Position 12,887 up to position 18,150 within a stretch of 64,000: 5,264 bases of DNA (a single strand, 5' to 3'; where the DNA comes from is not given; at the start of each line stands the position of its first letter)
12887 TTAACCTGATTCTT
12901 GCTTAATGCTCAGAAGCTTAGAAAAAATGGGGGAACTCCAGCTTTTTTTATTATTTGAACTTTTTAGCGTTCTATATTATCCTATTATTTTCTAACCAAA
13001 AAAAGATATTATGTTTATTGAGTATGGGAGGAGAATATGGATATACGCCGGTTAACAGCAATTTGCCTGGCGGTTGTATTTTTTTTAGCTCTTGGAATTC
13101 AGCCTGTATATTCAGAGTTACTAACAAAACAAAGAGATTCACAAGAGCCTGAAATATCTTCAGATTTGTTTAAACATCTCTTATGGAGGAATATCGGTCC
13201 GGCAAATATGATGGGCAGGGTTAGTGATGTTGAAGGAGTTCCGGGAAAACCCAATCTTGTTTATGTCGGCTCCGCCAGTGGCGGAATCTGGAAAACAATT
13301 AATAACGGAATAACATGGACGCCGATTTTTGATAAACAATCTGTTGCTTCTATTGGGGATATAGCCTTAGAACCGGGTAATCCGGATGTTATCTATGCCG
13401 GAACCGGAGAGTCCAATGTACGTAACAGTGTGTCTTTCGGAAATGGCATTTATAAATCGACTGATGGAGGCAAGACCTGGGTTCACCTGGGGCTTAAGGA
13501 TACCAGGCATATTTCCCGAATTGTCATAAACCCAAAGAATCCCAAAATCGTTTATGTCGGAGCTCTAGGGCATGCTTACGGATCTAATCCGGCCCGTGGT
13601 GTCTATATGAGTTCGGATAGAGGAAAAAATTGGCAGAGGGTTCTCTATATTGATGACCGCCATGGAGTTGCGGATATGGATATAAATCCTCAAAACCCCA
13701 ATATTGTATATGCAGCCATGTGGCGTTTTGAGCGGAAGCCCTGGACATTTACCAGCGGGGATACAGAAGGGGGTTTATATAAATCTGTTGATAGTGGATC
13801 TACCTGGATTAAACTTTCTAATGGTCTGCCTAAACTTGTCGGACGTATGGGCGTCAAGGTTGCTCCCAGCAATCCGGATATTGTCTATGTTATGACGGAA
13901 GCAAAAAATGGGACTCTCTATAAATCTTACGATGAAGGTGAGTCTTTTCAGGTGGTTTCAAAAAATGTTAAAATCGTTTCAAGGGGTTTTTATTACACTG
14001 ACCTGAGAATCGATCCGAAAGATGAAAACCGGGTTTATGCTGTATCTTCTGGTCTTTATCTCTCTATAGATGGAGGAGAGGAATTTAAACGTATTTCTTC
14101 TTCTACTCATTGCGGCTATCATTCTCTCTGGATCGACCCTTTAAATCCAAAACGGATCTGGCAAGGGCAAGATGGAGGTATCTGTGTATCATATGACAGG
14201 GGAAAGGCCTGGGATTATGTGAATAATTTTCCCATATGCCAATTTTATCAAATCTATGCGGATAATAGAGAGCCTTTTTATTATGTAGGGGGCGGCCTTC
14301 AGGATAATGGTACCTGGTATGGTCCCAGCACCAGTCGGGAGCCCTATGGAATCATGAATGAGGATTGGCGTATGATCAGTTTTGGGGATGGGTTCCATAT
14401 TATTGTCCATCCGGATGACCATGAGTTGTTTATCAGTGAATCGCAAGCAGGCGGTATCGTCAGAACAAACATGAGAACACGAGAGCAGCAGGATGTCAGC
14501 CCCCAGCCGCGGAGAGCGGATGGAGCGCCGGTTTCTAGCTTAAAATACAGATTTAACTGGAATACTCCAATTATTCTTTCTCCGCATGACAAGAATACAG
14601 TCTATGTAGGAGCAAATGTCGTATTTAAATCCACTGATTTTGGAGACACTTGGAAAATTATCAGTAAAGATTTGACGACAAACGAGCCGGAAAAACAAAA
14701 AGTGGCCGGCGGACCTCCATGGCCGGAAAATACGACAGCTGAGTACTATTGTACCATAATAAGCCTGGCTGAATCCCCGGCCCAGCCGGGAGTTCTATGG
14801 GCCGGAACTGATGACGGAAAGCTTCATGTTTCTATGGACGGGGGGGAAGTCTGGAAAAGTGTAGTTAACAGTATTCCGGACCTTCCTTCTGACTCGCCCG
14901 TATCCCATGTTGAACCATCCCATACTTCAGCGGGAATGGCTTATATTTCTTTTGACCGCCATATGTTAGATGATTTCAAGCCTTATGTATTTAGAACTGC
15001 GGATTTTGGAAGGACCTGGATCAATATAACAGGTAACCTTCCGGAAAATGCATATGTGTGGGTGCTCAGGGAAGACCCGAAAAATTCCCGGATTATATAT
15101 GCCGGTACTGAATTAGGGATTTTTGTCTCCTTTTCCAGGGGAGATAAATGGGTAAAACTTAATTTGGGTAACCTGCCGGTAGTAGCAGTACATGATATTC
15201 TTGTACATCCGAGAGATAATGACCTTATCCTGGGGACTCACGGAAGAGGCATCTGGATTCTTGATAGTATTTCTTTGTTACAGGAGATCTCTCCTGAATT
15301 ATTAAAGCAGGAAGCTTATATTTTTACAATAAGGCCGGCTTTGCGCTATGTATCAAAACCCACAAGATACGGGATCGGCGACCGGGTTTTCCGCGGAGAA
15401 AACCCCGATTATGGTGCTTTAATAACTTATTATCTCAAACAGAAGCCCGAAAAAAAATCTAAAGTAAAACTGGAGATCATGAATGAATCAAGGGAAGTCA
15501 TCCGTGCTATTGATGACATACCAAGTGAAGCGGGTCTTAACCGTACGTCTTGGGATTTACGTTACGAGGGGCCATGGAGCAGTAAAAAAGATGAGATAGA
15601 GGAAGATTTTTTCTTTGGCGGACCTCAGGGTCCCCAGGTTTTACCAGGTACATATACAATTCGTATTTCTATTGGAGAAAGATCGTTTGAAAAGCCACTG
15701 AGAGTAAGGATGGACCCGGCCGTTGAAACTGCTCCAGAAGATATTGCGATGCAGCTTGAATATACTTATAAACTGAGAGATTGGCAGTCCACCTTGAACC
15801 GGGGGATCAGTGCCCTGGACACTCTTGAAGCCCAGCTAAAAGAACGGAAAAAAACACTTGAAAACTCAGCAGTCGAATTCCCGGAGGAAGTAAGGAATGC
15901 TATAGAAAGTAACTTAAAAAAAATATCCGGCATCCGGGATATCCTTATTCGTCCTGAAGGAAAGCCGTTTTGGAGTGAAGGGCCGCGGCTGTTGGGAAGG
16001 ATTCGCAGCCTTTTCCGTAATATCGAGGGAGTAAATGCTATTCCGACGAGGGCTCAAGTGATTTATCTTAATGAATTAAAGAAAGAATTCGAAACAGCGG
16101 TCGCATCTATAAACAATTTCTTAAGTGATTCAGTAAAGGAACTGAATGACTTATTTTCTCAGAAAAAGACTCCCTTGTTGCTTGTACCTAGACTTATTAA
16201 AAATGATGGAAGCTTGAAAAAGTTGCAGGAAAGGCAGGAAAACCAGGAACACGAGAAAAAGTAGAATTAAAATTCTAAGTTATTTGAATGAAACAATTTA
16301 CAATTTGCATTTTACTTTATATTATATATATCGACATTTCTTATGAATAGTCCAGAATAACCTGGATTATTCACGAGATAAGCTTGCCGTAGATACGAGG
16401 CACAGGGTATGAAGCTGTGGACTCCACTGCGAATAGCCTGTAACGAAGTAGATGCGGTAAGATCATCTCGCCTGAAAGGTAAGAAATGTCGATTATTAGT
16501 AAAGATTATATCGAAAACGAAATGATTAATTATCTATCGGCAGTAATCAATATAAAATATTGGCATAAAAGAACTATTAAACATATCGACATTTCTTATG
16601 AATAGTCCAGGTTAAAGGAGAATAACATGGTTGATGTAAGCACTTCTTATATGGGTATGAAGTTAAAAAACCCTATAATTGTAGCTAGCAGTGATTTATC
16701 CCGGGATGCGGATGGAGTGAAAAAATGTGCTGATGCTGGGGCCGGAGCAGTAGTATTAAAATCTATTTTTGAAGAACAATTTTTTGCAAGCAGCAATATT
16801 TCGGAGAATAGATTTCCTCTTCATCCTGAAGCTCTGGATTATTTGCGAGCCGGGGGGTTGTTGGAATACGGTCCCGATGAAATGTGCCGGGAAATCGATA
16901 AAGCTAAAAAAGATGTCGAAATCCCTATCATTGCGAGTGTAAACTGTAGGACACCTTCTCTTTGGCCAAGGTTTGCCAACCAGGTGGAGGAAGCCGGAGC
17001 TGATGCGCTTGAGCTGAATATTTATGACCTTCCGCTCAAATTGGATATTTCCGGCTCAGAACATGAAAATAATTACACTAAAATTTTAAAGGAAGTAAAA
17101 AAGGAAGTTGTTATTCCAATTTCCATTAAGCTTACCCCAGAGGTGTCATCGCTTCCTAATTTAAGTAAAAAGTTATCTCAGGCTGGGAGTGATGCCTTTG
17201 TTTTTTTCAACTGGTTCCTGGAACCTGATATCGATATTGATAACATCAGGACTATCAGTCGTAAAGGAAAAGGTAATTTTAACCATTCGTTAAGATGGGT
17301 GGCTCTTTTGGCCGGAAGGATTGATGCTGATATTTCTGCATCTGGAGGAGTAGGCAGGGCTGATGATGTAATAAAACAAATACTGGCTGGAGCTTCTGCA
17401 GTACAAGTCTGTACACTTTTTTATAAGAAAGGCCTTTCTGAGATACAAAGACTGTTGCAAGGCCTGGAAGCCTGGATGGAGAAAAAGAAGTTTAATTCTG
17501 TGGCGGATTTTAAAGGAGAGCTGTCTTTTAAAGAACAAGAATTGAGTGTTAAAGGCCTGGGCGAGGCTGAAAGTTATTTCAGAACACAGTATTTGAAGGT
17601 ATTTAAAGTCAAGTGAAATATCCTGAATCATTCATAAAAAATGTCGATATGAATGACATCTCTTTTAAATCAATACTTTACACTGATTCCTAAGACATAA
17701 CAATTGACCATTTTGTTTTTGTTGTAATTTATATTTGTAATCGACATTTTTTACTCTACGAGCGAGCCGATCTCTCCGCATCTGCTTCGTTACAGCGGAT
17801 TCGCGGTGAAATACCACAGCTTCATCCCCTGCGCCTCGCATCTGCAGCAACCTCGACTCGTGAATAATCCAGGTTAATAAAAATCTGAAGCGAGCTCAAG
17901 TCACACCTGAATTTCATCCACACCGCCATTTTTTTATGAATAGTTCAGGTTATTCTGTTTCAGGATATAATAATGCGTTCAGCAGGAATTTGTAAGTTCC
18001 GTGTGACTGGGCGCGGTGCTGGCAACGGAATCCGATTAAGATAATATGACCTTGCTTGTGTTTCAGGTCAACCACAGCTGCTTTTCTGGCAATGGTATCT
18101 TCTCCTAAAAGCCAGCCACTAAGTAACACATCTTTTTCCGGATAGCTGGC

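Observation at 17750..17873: A-core: ~120-nt conserved, internally base-paired module present in >=5 full copies in both orientations (candidate structured RNA / terminator cassette)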

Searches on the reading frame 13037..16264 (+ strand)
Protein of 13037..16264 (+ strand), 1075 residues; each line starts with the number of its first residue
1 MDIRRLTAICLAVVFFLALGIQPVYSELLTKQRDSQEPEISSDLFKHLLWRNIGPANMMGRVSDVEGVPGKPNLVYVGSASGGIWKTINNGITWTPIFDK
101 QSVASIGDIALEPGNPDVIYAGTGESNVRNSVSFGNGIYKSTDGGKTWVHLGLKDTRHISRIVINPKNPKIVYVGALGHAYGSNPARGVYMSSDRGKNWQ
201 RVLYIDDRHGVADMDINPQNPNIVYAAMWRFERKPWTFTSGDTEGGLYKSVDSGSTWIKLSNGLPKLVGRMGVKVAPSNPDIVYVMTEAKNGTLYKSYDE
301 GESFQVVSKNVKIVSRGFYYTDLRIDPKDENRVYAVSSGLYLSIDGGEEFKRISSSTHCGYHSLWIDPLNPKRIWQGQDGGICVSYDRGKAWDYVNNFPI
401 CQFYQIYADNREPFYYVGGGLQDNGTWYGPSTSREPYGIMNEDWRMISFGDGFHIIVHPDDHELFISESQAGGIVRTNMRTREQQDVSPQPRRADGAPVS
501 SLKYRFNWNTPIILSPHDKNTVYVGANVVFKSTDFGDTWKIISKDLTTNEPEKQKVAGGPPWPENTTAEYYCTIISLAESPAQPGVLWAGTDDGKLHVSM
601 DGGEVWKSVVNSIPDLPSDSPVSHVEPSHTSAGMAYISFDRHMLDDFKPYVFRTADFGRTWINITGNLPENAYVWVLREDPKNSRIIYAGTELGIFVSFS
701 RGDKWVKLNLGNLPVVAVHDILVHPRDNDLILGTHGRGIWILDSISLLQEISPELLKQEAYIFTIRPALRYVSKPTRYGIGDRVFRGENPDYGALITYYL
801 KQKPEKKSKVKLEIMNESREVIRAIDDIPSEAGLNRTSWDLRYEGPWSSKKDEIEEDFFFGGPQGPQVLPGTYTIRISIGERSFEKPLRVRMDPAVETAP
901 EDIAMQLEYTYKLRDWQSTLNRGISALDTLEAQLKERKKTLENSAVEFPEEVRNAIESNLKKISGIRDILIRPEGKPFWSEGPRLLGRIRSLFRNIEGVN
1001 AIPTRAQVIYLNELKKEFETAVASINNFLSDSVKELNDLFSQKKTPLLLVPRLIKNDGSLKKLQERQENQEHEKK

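Call 29: search_protein_families(library=pfam, proteins=[window:13037-16264:+])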
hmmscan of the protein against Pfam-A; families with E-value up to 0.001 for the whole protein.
window:13037-16264:+ (1075 aa): 4 families
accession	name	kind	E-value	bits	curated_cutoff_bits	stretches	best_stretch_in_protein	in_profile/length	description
PF15902.12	Sortilin-Vps10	-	2.1e-29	103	33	3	138-262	3-114/446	Sortilin, neurotensin receptor 3,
PF15899.11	BNR_6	-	1.7e-05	24.9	27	0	190-200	2-12/14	BNR-Asp box repeat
PF02012.26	BNR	-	2.8e-05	23.9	27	0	139-148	1-10/12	BNR/Asp-box repeat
PF14870.12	PSII_BNR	-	7.1e-05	22.6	27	0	140-357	86-273/303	Photosynthesis system II assembly factor YCF48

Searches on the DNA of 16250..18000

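Call 17: search_rna_families(source=window, start=16250, end=18000, threshold=evalue, max_evalue=10)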
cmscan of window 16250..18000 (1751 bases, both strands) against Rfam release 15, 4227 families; matches with E-value up to 10: 9.
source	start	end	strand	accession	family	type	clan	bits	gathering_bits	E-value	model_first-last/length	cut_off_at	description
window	17578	17670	+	RF02053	STnc430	Gene; sRNA;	-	25.9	47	0.2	1-162/162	no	Enterobacterial sRNA STnc430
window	17357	17395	+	RF00349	snoR11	Gene; snRNA; snoRNA; CD-box;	-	19.3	50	4.6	1-90/90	no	Small nucleolar RNA R11/Z151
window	17119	17182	-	RF01985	ZEB2_AS1_2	Gene; lncRNA;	-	17.9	70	0.28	1-61/61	no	ZEB2 antisense RNA 1 conserved region 2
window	17876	17926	-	RF01088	TLS-PK5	Cis-reg;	-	17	70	9.5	1-68/68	no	Pseudoknot of tRNA-like structure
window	17359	17392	+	RF01305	sR51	Gene; snRNA; snoRNA; CD-box;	-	15.7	38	5.9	1-56/56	no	Small nucleolar RNA sR51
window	17066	17118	-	RF00022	GcvB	Gene;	-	12.9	42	7.6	107-172/204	no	GcvB RNA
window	17848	17956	-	RF01478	rli47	Gene; sRNA;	-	12.8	200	1.2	1-508/508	no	Listeria sRNA rli47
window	17320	17368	+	RF01125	sR4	Gene; snRNA; snoRNA; CD-box;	-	12.7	50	9.4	1-56/56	no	Small nucleolar RNA sR4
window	17701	17737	-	RF01478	rli47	Gene; sRNA;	-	12.2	200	1.9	1-508/508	no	Listeria sRNA rli47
